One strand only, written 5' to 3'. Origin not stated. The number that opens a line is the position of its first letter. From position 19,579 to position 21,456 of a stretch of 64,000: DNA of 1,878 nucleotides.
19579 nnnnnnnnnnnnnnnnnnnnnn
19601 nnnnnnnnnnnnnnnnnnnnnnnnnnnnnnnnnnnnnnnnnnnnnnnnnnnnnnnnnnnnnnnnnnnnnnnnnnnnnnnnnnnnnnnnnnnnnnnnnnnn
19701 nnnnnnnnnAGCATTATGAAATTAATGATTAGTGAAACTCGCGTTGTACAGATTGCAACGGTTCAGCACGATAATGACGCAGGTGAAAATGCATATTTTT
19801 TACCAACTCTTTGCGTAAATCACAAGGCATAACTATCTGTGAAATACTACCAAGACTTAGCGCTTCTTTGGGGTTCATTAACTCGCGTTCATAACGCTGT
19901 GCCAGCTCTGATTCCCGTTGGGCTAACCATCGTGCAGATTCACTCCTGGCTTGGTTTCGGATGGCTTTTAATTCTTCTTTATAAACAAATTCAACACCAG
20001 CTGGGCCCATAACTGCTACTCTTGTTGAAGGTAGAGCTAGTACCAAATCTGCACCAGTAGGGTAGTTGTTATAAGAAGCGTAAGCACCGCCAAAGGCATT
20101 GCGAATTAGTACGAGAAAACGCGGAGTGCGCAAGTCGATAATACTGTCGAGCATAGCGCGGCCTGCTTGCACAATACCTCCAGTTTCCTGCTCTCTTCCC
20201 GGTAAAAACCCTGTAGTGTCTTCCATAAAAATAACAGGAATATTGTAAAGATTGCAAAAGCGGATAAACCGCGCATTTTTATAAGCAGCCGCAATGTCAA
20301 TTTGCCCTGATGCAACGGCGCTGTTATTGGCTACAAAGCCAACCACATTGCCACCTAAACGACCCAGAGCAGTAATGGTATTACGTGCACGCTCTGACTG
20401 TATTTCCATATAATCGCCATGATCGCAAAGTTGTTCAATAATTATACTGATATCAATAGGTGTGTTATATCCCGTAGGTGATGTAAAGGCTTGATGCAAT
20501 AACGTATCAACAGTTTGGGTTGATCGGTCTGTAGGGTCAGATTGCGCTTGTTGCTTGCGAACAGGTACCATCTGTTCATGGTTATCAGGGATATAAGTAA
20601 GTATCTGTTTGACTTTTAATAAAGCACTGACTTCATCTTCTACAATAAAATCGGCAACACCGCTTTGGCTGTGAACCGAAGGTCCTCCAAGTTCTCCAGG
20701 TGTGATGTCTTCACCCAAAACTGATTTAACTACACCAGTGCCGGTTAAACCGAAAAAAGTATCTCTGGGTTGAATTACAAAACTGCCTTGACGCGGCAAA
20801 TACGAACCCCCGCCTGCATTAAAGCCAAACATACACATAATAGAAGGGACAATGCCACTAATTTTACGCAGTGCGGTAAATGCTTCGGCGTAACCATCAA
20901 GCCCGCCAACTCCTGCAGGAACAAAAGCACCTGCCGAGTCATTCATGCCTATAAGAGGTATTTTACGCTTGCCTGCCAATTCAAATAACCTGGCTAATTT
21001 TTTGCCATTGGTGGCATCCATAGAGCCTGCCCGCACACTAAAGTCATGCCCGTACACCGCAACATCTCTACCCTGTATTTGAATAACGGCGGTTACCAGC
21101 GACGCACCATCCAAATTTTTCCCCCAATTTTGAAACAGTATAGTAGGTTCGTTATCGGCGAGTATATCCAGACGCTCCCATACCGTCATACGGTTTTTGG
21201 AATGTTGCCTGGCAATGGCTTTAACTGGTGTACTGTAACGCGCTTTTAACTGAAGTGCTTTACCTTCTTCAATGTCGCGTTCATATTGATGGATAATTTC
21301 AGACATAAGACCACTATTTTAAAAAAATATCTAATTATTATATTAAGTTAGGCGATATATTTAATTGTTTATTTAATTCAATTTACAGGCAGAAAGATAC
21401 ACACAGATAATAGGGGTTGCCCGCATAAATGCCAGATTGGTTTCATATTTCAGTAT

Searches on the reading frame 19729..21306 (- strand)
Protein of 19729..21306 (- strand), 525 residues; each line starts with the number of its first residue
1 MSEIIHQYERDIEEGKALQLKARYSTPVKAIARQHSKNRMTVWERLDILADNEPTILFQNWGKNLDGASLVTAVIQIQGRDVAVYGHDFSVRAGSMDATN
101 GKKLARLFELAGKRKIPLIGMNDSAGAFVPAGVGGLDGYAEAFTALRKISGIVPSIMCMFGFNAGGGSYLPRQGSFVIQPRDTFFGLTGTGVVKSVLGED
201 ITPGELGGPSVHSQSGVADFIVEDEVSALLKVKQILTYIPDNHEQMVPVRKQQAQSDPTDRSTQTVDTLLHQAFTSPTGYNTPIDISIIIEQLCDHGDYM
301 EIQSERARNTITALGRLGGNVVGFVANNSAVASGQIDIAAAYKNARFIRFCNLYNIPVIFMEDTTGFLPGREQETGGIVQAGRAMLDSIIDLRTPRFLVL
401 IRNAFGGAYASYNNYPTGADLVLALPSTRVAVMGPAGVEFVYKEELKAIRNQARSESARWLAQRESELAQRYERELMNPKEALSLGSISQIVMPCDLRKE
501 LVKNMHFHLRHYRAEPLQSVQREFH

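Call 106: search_protein_families(library=pfam, proteins=[window:19729-21306:-], max_evalue=0.00001)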
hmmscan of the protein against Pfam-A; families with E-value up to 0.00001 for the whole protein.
window:19729-21306:- (525 aa): 2 families
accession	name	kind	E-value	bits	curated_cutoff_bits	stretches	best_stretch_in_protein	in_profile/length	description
PF01039.27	Carboxyl_trans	-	7.7e-103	345.2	22.3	1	33-513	1-483/493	Carboxyl transferase domain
PF03255.19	ACCA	-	1.4e-07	31.5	23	0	343-410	135-203/310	Acetyl co-enzyme A carboxylase carboxyltransferase-like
